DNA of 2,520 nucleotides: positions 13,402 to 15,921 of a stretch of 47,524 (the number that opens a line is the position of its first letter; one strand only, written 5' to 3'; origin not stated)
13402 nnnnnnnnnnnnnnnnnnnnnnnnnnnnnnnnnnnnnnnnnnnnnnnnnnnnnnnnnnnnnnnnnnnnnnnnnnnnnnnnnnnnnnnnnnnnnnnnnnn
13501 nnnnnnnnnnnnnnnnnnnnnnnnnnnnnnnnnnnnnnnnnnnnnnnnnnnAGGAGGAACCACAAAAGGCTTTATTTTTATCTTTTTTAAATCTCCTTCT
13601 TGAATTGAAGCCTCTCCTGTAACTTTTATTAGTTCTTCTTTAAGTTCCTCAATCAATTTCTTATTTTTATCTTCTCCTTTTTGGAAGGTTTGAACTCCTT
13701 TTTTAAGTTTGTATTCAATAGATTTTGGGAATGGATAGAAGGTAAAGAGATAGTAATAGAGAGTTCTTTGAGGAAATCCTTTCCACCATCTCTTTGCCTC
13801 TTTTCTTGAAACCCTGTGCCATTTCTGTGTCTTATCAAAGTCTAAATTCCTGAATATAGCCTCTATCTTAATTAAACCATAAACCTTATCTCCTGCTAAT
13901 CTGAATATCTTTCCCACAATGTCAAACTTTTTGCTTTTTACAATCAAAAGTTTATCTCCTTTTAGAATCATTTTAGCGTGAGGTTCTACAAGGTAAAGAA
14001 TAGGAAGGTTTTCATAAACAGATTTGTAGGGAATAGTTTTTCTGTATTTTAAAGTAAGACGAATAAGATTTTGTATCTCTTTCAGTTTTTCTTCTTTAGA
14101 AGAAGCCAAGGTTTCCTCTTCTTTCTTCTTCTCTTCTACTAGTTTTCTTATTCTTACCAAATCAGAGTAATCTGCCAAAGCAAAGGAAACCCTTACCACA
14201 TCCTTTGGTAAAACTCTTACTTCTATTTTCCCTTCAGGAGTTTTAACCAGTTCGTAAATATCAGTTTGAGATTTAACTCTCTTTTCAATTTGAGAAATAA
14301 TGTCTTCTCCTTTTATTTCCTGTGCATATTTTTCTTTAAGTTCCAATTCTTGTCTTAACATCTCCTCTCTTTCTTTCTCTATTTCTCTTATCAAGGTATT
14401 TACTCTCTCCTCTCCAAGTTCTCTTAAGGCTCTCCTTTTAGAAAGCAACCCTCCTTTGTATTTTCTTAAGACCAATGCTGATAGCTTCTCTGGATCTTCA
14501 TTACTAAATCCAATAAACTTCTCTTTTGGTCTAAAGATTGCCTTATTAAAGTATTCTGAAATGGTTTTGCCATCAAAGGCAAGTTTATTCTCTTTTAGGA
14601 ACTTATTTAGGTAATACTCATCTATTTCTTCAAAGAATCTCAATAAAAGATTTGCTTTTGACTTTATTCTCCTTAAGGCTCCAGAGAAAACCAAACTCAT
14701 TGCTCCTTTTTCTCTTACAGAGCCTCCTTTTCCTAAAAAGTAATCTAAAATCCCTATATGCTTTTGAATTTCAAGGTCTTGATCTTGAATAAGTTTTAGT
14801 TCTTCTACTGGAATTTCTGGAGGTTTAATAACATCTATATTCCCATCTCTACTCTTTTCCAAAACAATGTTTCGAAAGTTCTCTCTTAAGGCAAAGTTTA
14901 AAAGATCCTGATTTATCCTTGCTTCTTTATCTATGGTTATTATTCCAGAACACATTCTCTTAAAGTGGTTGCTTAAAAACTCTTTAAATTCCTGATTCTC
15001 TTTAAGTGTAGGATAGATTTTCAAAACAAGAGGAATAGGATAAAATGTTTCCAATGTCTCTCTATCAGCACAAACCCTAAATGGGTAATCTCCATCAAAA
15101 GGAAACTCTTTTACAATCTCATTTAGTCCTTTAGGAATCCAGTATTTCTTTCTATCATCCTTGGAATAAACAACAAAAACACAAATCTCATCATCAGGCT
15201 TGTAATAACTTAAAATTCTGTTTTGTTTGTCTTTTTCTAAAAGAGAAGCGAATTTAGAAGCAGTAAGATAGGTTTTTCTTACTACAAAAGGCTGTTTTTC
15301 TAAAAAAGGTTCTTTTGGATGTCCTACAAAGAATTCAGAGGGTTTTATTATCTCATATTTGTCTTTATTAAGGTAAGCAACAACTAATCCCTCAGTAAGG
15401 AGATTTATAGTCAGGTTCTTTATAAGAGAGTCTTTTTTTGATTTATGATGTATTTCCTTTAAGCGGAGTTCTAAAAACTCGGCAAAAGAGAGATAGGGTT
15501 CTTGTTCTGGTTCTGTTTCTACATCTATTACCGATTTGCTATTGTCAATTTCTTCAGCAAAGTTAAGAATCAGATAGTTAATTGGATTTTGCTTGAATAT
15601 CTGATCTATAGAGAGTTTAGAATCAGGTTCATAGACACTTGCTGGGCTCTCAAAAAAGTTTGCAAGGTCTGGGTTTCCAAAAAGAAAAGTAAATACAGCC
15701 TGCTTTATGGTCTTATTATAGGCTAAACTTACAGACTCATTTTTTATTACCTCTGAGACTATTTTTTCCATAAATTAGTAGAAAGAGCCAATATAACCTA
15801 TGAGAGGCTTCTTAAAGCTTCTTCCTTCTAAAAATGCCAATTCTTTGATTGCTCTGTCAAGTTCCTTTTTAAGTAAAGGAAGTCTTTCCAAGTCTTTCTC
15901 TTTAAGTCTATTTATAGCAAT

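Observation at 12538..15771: Complete ATP-dependent DNA ligase fused behind an ASCH-like domain and a ~560-aa portal-sized domain, inside the virion operon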

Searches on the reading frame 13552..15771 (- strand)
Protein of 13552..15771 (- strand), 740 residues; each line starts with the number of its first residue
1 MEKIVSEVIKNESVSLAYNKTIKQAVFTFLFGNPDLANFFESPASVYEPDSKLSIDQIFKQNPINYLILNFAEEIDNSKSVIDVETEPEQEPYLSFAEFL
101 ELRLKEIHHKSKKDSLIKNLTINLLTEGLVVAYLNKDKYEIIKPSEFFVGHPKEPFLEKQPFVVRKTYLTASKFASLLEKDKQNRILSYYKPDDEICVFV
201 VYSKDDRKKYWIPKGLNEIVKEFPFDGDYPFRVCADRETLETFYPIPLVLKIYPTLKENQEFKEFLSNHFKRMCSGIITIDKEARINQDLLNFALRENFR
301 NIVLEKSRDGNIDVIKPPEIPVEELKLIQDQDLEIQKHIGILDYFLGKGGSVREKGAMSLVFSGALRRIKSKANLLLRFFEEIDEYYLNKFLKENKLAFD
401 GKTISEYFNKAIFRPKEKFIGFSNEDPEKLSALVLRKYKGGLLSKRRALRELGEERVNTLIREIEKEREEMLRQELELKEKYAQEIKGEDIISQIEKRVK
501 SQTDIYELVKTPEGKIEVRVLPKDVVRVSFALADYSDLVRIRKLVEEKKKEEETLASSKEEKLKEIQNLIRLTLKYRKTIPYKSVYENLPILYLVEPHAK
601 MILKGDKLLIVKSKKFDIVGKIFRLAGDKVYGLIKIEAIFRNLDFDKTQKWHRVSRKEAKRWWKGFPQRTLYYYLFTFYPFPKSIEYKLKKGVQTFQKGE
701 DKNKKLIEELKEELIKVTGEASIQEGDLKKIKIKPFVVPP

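Call 23: search_protein_representatives(protein=window:13552-15771:-)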
Query: 740 residues. Proteins with E-value up to 0.001 (for the whole library): 287; up to 1e-10: 43; up to 1e-30: 12. The best 150 are listed.
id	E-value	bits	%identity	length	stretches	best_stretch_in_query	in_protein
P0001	0.0e+00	1610.6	100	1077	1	1-740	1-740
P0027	6.3e-79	282.7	34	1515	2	60-568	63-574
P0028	7.7e-77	275.8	34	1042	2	59-553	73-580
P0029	4.6e-76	273.2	34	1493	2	61-562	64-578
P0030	1.0e-62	229.1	27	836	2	61-547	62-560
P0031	1.9e-62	228.2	31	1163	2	9-562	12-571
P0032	1.4e-61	225.4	33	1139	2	55-562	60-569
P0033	5.8e-59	216.7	30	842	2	64-544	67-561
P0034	2.0e-57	211.6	26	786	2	61-548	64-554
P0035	1.5e-49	185.6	27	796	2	28-542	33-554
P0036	3.4e-45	171.2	31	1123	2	553-740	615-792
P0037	3.9e-31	124.7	29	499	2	334-553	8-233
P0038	5.7e-21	91.1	36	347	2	571-697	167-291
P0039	6.5e-20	87.6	29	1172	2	561-725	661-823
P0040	9.0e-20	87.2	36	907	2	589-701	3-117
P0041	4.5e-17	78.2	45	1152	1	559-705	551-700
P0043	2.5e-15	72.5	43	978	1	590-716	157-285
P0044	1.7e-14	69.7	43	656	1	586-713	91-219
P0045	6.3e-14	67.8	41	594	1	585-698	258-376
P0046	8.8e-14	67.4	40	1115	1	591-718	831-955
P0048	3.5e-13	65.4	41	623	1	587-715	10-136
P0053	1.7e-12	63.1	42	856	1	563-710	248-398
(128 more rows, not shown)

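Call 27: search_protein_families(library=pfam, proteins=[P0027, P0028, P0029, P0030, P0031, P0032, P0033, P0034, P0035], max_evalue=0.001)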
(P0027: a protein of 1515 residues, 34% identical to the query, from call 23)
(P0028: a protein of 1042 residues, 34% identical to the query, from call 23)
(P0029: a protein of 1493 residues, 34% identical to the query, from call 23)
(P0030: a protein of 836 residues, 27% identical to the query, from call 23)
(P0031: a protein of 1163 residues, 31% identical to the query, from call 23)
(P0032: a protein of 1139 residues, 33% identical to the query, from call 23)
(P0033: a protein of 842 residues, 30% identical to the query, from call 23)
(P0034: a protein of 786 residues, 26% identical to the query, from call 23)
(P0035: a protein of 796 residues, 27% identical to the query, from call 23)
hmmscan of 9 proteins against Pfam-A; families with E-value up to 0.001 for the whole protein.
P0027 (1515 aa): 2 families
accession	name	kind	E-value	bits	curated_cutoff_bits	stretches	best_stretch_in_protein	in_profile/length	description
PF01068.26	DNA_ligase_A_M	-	4e-13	49.9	26.2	1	1205-1357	28-192/204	ATP dependent DNA ligase domain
PF14890.11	Intein_splicing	-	0.00065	20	35.8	0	926-1204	41-155/155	Intein splicing domain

P0028 (1042 aa): 2 families
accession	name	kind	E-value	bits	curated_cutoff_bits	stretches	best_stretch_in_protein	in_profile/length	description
PF01068.26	DNA_ligase_A_M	-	1.6e-11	44.7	26.2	1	857-1030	7-192/204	ATP dependent DNA ligase domain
PF01331.24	mRNA_cap_enzyme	-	1.5e-06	28.7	29.6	1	855-1016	4-153/194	mRNA capping enzyme, catalytic domain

P0029 (1493 aa): 3 families
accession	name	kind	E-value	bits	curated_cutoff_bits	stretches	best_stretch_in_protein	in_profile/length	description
PF01068.26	DNA_ligase_A_M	-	1.2e-09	38.6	26.2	1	832-1004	9-192/204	ATP dependent DNA ligase domain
PF14890.11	Intein_splicing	-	1.1e-07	32.2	35.8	1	1051-1347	40-155/155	Intein splicing domain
PF01331.24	mRNA_cap_enzyme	-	2e-07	31.5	29.6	1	836-957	9-118/194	mRNA capping enzyme, catalytic domain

P0030 (836 aa): 0 families

P0031 (1163 aa): 2 families
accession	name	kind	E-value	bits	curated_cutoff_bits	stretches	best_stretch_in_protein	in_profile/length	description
PF01068.26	DNA_ligase_A_M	-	4e-12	46.7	26.2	1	845-1015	24-202/204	ATP dependent DNA ligase domain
PF01331.24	mRNA_cap_enzyme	-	2.1e-07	31.4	29.6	1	838-972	13-135/194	mRNA capping enzyme, catalytic domain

P0032 (1139 aa): 3 families
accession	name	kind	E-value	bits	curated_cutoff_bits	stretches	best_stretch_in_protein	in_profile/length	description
PF01068.26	DNA_ligase_A_M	-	1.5e-17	64.4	26.2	1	810-984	9-193/204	ATP dependent DNA ligase domain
PF01331.24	mRNA_cap_enzyme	-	8.8e-07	29.4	29.6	1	818-939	13-123/194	mRNA capping enzyme, catalytic domain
PF23899.1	SU10_portal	-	0.00078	18.4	30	0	318-403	386-474/593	Phage SU10 portal protein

P0033 (842 aa): 0 families

P0034 (786 aa): 0 families

P0035 (796 aa): 0 families

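Call 36: search_protein_families(library=pfam, proteins=[P0036, P0039, P0040, P0041, P0043, P0044, P0045, P0046, P0048, P0053], max_evalue=0.001)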
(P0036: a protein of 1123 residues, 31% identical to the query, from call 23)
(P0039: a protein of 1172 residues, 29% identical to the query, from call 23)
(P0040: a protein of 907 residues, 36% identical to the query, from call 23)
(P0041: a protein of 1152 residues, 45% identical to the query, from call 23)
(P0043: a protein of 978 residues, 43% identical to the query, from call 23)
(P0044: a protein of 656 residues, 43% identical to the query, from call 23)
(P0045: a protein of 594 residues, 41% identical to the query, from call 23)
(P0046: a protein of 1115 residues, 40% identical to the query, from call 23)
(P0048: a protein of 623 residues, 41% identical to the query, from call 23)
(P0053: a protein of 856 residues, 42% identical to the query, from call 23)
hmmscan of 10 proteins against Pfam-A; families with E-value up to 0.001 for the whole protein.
P0036 (1123 aa): 1 family
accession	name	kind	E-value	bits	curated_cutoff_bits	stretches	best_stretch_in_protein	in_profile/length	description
PF01068.26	DNA_ligase_A_M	-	1.7e-09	38.1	26.2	1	817-983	18-192/204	ATP dependent DNA ligase domain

P0039 (1172 aa): 1 family
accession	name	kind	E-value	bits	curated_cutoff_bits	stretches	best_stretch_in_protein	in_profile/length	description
PF01068.26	DNA_ligase_A_M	-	1.4e-18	67.8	26.2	1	848-1031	7-204/204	ATP dependent DNA ligase domain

P0040 (907 aa): 0 families

P0041 (1152 aa): 1 family
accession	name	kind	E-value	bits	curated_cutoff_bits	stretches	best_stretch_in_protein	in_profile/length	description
PF01068.26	DNA_ligase_A_M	-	1.9e-24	86.9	26.2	1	197-378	10-203/204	ATP dependent DNA ligase domain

P0043 (978 aa): 4 families
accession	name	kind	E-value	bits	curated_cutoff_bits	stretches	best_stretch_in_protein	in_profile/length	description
PF01068.26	DNA_ligase_A_M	-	1.8e-20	74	26.2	1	573-759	23-204/204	ATP dependent DNA ligase domain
PF12706.13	Lactamase_B_2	-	9.1e-08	32.4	27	1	320-487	2-199/200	Beta-lactamase superfamily domain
PF00753.33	Lactamase_B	-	3e-05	24.5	22.7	1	318-354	15-60/196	Metallo-beta-lactamase superfamily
PF01331.24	mRNA_cap_enzyme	-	0.00053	20.3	29.6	0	649-723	80-151/194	mRNA capping enzyme, catalytic domain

P0044 (656 aa): 4 families
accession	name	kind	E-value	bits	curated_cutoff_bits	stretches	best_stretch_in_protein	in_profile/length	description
PF01068.26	DNA_ligase_A_M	-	4.6e-23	82.4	26.2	1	490-626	15-157/204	ATP dependent DNA ligase domain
PF12706.13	Lactamase_B_2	-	7.6e-21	75.1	27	1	268-418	31-200/200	Beta-lactamase superfamily domain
PF13483.12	Lactamase_B_3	-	4.3e-07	30.5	24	1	239-372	7-128/160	Beta-lactamase superfamily domain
PF00753.33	Lactamase_B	-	3.8e-06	27.4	22.7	1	239-289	6-65/196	Metallo-beta-lactamase superfamily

P0045 (594 aa): 3 families
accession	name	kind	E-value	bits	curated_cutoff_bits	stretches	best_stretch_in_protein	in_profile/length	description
PF12706.13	Lactamase_B_2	-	1.3e-14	54.7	27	1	50-207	30-200/200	Beta-lactamase superfamily domain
PF00753.33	Lactamase_B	-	9.5e-06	26.1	22.7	1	21-69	5-62/196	Metallo-beta-lactamase superfamily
PF13483.12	Lactamase_B_3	-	1.1e-05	26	24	1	22-160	7-130/160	Beta-lactamase superfamily domain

P0046 (1115 aa): 3 families
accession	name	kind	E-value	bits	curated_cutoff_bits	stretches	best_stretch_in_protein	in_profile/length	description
PF01068.26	DNA_ligase_A_M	-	1.7e-20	74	26.2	1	245-439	10-204/204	ATP dependent DNA ligase domain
PF12706.13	Lactamase_B_2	-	6.7e-10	39.3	27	1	628-785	32-199/200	Beta-lactamase superfamily domain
PF00753.33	Lactamase_B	-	7.8e-05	23.1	22.7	1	613-665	31-84/196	Metallo-beta-lactamase superfamily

P0048 (623 aa): 1 family
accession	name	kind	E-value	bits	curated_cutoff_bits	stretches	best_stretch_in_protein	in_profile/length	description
PF02086.21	MethyltransfD12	-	1.2e-24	87.8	22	1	274-494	2-249/253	D12 class N6 adenine-specific DNA methyltransferase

P0053 (856 aa): 3 families
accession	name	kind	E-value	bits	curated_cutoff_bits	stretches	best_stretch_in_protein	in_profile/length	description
PF12706.13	Lactamase_B_2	-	9.3e-16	58.5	27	1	52-208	32-199/200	Beta-lactamase superfamily domain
PF14528.11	LAGLIDADG_3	-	9.6e-13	48.6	22.5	1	637-697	3-66/82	LAGLIDADG-like domain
PF14890.11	Intein_splicing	-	0.00086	19.6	35.8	0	410-743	48-139/155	Intein splicing domain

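Call 103: find_encoding_contigs(protein=P0031, flank=10000, max_places=2)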
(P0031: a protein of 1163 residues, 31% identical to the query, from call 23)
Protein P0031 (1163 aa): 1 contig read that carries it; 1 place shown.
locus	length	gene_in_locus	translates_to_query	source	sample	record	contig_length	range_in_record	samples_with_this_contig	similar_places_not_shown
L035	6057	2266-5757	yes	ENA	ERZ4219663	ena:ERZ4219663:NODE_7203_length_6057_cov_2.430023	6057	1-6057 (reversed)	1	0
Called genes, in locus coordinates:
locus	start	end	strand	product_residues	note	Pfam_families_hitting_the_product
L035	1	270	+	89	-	?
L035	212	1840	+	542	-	PF05876:GpA_ATPase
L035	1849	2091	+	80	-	-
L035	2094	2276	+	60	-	-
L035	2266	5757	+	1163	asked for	PF01068:DNA_ligase_A_M, PF01331:mRNA_cap_enzyme (weak)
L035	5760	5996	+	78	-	-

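Call 104: find_encoding_contigs(protein=P0036, flank=10000, max_places=2)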
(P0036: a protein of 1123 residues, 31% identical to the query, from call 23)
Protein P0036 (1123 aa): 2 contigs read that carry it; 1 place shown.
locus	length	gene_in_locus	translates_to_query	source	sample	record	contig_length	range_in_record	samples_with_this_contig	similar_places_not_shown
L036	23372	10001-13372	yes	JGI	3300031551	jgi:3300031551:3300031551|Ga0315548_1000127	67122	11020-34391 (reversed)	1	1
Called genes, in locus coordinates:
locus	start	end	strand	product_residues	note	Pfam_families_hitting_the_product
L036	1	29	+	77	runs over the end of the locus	-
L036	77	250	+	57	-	-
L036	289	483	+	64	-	-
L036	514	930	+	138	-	PF12773:DZR (faint)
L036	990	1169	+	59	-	-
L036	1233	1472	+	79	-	-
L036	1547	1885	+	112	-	-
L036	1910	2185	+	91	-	-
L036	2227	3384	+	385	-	-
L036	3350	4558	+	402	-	PF13203:DUF2201_N, PF09967:DUF2201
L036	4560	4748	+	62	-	-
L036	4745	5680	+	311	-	-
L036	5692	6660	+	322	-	-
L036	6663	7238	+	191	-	PF13203:DUF2201_N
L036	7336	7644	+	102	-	-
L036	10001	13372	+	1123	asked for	PF01068:DNA_ligase_A_M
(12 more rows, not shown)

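Call 105: find_encoding_contigs(protein=P0039, flank=10000, max_places=2)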
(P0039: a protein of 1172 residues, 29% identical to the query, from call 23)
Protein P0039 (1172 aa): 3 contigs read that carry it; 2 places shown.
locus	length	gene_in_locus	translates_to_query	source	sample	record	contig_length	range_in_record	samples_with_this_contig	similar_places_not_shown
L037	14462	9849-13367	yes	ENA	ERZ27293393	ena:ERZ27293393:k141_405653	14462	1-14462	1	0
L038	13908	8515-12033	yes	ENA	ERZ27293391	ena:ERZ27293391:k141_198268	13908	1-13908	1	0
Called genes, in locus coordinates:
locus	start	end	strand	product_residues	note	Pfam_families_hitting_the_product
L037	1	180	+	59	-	?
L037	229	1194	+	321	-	-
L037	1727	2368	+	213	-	PF03692:CxxCxxCC (weak)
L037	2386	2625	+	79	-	-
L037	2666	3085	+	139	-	-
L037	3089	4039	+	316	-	PF13155:Toprim_2, PF01807:Zn_ribbon_DnaG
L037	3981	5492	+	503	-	-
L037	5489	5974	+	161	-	-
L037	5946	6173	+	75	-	-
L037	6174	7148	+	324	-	-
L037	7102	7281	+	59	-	-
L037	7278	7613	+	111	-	-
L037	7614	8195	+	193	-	-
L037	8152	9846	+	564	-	PF05876:GpA_ATPase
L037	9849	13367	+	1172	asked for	PF01068:DNA_ligase_A_M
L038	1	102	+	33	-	?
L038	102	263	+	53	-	-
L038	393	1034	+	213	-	PF03692:CxxCxxCC (weak)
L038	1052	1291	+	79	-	-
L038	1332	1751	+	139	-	-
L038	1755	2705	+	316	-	PF13155:Toprim_2, PF01807:Zn_ribbon_DnaG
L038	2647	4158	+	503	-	-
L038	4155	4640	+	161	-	-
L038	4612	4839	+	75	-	PF01726:LexA_DNA_bind (weak)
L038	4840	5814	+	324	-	-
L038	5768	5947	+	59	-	-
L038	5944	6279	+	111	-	-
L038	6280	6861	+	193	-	-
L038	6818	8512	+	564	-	PF05876:GpA_ATPase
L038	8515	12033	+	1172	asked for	PF01068:DNA_ligase_A_M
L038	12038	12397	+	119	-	-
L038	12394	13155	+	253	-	PF00753:Lactamase_B (weak), PF12706:Lactamase_B_2, PF23023:Anti-Pycsar_Apyc1 (weak)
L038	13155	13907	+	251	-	?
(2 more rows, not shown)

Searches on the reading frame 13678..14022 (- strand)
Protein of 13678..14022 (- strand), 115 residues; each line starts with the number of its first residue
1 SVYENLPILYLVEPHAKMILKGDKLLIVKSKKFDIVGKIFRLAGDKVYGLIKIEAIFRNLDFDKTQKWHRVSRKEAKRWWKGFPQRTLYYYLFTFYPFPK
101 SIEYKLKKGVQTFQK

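Call 68: search_solved_structures(query=A6, max_evalue=10, show_alignments=3)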
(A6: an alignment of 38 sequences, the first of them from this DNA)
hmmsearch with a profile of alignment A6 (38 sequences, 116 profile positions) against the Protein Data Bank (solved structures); distinct sequences matched with E-value up to 10: 8.
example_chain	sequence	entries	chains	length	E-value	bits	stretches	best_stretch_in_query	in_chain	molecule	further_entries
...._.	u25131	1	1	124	7e-05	26.2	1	7-115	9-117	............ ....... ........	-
1wk2_A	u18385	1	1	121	7e-05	26.2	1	7-115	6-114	HYPOTHETICAL PROTEIN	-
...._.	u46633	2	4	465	0.52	13.7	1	58-107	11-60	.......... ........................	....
7r03_A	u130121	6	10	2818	0.82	13.1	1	68-104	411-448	Isoform I of Neurofibromin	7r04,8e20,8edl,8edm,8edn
7moc_A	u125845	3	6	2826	0.82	13.1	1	68-104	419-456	Isoform I of Neurofibromin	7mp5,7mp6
7pgp_F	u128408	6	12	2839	0.82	13.1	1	68-104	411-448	Neurofibromin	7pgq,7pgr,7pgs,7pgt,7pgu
3s9v_A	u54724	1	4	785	1.1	12.7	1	45-85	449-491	Abietadiene synthase, chloroplastic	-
6vy9_A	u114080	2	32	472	1.2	12.6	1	66-106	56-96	Deoxybrevianamide E synthase notF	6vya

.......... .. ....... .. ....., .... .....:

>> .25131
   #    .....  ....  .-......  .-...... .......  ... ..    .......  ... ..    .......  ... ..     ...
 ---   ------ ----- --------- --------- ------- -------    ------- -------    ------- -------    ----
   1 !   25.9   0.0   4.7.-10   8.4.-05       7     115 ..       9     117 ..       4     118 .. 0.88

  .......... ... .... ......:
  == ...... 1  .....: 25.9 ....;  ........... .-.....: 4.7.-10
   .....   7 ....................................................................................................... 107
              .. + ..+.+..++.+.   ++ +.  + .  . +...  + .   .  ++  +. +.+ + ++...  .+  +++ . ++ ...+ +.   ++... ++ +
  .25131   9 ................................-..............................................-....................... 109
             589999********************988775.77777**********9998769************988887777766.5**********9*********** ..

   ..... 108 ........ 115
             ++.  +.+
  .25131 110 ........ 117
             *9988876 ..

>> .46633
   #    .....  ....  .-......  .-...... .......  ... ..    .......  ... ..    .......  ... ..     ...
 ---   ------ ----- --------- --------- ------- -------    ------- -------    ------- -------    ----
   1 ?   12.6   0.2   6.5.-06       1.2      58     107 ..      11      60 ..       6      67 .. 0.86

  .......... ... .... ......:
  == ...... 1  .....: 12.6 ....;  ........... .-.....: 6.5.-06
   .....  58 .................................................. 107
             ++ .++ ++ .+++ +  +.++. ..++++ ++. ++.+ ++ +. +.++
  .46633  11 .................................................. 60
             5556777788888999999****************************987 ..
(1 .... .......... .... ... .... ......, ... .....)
